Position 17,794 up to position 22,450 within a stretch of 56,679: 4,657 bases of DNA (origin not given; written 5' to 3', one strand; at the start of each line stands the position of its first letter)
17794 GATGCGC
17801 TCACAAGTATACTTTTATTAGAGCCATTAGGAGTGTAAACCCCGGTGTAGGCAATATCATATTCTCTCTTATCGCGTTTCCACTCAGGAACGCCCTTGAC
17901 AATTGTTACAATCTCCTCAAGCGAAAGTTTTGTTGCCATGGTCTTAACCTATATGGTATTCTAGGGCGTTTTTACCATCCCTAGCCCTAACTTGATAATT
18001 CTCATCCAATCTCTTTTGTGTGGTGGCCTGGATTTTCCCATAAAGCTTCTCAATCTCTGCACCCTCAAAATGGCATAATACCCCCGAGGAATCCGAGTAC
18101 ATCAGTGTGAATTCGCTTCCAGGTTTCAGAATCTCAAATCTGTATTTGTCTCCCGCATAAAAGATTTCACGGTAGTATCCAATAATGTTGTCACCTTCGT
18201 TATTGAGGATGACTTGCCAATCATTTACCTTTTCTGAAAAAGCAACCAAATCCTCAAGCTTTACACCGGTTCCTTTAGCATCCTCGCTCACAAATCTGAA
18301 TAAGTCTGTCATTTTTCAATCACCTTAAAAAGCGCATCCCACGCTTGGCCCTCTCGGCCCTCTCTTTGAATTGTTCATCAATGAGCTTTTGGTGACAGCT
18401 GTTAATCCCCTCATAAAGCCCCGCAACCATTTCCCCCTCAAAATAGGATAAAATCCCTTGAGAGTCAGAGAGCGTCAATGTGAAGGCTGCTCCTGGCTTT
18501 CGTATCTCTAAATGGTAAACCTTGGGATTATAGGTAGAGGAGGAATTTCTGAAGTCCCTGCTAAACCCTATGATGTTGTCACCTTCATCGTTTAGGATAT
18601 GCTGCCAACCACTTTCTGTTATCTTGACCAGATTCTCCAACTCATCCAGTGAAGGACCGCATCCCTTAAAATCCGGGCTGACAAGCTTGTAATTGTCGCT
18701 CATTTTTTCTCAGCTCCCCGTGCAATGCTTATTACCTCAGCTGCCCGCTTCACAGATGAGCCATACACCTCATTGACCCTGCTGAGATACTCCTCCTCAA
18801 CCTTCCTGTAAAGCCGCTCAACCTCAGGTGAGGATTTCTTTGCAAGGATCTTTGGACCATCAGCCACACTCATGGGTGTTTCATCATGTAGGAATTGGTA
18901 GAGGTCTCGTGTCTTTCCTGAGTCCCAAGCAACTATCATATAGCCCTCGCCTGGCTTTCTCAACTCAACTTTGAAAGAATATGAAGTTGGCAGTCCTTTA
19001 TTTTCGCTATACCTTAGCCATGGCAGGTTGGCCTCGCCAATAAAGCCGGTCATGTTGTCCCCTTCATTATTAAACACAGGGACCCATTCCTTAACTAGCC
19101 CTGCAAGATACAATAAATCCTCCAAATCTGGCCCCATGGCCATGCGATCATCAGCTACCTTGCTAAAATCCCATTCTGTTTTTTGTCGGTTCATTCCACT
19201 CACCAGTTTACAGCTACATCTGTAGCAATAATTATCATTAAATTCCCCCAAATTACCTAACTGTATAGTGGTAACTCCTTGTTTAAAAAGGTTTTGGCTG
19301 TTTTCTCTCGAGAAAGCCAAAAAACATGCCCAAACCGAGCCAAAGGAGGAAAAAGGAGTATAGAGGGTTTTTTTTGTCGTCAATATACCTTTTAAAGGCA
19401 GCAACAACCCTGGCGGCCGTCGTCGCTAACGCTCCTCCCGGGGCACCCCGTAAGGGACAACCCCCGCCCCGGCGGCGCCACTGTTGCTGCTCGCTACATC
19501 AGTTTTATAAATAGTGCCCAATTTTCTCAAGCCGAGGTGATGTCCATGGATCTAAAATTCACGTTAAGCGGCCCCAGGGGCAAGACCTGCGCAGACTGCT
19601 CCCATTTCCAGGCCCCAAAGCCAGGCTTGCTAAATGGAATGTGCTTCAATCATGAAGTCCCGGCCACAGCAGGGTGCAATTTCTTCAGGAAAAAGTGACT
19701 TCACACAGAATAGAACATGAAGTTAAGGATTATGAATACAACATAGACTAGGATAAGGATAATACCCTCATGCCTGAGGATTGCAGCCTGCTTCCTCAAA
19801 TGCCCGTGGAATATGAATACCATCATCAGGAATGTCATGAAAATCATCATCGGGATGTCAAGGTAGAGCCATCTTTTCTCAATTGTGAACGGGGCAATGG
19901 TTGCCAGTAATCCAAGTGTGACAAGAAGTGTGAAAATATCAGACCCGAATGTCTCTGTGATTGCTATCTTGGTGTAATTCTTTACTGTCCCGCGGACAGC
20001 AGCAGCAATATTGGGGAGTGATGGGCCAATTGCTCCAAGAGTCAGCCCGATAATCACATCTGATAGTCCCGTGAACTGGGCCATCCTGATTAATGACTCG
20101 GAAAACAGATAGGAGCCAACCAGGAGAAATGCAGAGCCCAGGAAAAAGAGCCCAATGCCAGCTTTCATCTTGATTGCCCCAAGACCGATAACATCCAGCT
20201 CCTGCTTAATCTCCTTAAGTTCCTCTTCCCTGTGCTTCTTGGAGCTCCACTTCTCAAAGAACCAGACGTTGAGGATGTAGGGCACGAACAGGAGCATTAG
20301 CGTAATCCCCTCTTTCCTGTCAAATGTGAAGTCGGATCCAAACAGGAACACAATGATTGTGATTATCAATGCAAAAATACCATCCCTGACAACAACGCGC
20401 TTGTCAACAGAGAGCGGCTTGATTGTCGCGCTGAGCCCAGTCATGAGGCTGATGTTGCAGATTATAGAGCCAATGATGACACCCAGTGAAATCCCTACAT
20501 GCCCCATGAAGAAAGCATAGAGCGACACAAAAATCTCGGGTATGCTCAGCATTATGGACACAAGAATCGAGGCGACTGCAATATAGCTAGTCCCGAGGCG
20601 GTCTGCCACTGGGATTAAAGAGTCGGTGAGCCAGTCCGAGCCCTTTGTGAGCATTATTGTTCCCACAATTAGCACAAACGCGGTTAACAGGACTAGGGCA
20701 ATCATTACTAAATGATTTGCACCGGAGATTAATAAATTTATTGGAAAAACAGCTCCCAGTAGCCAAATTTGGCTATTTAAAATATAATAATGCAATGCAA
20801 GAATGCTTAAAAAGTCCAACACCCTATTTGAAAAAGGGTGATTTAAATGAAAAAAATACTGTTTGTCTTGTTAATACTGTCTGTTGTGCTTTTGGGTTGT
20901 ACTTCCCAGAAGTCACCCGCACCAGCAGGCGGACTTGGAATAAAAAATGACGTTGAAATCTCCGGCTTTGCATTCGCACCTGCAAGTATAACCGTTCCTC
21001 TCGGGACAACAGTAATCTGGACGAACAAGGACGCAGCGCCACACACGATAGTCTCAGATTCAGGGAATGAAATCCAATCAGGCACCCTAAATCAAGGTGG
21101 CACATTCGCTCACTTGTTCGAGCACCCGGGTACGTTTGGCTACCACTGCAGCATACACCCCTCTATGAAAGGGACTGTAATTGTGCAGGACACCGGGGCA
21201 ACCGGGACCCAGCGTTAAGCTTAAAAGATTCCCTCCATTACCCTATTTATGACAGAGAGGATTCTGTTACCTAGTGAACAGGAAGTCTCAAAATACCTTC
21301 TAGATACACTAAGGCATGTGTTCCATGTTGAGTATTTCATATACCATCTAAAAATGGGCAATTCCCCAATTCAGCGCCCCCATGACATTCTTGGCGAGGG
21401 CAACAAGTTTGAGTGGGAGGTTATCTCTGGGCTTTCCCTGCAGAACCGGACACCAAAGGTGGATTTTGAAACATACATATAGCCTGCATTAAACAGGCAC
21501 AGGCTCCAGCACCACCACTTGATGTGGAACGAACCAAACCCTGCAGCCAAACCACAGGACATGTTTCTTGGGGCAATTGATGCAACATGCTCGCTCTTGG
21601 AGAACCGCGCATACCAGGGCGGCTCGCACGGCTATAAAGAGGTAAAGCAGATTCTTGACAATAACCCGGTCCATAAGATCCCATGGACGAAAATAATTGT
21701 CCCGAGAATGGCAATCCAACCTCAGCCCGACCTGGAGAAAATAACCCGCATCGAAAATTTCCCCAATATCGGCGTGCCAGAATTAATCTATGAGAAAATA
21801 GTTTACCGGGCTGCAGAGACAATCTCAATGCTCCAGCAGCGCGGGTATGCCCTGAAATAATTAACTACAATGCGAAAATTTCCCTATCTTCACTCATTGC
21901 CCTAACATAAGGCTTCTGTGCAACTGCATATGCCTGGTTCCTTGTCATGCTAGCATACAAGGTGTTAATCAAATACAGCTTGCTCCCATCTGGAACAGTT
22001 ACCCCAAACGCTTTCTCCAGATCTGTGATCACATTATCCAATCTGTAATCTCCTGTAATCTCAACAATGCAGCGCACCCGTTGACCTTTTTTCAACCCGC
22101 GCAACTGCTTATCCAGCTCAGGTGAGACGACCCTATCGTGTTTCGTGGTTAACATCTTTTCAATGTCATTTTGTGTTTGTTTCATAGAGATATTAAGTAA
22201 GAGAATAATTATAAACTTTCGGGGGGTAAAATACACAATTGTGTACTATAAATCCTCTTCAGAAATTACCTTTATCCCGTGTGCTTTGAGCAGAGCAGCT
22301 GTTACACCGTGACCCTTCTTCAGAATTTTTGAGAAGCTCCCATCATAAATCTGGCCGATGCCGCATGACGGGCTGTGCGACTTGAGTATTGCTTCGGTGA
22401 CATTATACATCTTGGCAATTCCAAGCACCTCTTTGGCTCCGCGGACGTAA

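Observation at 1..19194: Gap-free 19-kb array of at least 38 paralogous small ORFs (~49 copies of one module) with no recognisable family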

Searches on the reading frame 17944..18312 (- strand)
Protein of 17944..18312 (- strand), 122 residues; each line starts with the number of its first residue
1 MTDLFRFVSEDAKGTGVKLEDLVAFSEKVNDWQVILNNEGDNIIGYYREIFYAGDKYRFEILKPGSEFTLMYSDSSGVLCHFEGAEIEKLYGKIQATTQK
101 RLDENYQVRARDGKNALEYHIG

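Call 89: find_homologous_proteins(query=A6, max_evalue=0.001)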
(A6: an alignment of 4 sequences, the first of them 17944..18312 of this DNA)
Query A6 (4 sequences) (122 aa, profile of the alignment): 10 proteins with E <= 0.001 among 944 candidates.
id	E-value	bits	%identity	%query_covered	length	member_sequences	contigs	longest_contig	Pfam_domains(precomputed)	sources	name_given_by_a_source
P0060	1.8e-57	211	37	96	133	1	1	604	-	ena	-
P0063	2.3e-49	185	100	100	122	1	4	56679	-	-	-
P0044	1.8e-48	182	26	84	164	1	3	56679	-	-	-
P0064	2.1e-41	159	25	84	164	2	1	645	-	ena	-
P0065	3.8e-40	155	44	98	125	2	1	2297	-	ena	-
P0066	2.2e-35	140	30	95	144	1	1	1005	-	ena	-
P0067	1.8e-31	127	34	93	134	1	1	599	-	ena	-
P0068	4.5e-31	126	58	100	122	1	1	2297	-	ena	-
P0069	5.1e-31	125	30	97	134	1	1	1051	-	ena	-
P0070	6.2e-31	125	59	97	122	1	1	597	-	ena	-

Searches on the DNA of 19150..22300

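Call 54: search_rna_families(source=window, start=19150, end=22300, threshold=evalue, max_evalue=1)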
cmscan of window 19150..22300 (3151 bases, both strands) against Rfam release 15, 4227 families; matches with E-value up to 1: 0.
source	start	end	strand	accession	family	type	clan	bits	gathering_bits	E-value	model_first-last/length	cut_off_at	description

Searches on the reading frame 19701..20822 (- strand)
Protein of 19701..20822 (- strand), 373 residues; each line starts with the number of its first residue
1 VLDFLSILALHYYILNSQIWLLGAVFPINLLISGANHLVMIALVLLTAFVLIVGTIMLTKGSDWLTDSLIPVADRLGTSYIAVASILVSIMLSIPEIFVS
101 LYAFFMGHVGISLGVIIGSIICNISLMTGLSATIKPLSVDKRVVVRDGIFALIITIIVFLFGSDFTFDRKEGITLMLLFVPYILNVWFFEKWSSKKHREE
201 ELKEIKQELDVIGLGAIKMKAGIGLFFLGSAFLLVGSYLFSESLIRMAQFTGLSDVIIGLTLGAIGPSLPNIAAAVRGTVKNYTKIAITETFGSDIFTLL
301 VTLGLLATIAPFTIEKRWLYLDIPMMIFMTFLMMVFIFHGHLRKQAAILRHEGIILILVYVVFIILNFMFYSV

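Call 6: search_protein_families(library=pfam, max_evalue=0.001, proteins=[window:19701-20822:-])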
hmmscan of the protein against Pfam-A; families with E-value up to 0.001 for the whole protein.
window:19701-20822:- (373 aa): 1 family
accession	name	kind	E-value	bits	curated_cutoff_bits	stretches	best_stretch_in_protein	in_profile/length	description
PF01699.29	Na_Ca_ex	-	1.5e-41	142.3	24.9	2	223-368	3-150/151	Sodium/calcium exchanger protein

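Call 49: find_related_loci(query=window:19701-20822:-, collection=genome_contigs, flank=10000)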
Query window:19701-20822:- (373 aa) in genome_contigs; peptide patterns used: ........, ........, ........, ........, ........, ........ (x = any residue, [..] = any of these).
77 stretches matched a pattern; 11 encode a relative of the query (tblastn E <= 1e-3); 11 distinct loci.
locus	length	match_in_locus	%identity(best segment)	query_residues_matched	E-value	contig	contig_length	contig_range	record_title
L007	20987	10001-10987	73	44-372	8e-156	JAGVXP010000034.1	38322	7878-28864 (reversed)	Candidatus Woesearchaeota archaeon isolate RIFCSPHIGHO2_02_FULL_36_13 rifcsphigho2_02_scaffold_2625, whole genome shotgu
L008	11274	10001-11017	72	28-370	8e-156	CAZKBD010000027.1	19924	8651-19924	MAG TPA_asm: uncultured Methanosarcinales archaeon isolate SRP062349_co5_67 genome assembly, contig: NODE_818_length_199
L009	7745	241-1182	73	59-372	2e-154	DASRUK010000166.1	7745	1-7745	MAG TPA_asm: Candidatus Nanoarchaeia archaeon isolate SMAG_U8018 k141_1659530, whole genome shotgun sequence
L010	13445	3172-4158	71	44-372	6e-154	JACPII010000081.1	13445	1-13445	MAG: Candidatus Woesearchaeota archaeon isolate NC_groundwater_436_Ag_B-0.1um_47_15 GD18-4_B1_scaffold_914294, whole gen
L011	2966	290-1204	71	59-371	7e-156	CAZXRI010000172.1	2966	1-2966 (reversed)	MAG TPA_asm: uncultured Methanosarcinales archaeon isolate SRP062349_co5_102 genome assembly, contig: NODE_35759_length_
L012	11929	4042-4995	73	53-370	2e-147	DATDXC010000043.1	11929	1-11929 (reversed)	MAG TPA_asm: Candidatus Nanoarchaeia archaeon isolate SMAG_U8128 k141_2008479, whole genome shotgun sequence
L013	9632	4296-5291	66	33-360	2e-144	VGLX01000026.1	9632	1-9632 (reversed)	MAG: Candidatus Woesearchaeota archaeon isolate M_DeepCast_400m_m2_277 M_DeepCast_400m_m2_277_Ga0194112_10013984, whole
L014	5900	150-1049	73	54-353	2e-138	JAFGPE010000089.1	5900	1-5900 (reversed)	MAG: Candidatus Woesearchaeota archaeon isolate Zod_Metabat.672 k87_7850286, whole genome shotgun sequence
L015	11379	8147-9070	72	60-367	7e-138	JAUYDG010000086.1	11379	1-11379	MAG: Nanoarchaeota archaeon isolate C20_metabat.bin.16 C20_k141_159355, whole genome shotgun sequence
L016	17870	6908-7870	70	53-373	1e-136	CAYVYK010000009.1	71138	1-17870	MAG TPA_asm: uncultured Methanosarcinales archaeon isolate binchicken_co115_67 genome assembly, contig: NODE_718_length_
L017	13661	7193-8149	70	54-372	2e-153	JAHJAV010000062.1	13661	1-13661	MAG: Nanoarchaeota archaeon isolate Modern_marine.mb.228 Modern_marine.mb.228_k141_1138364, whole genome shotgun sequenc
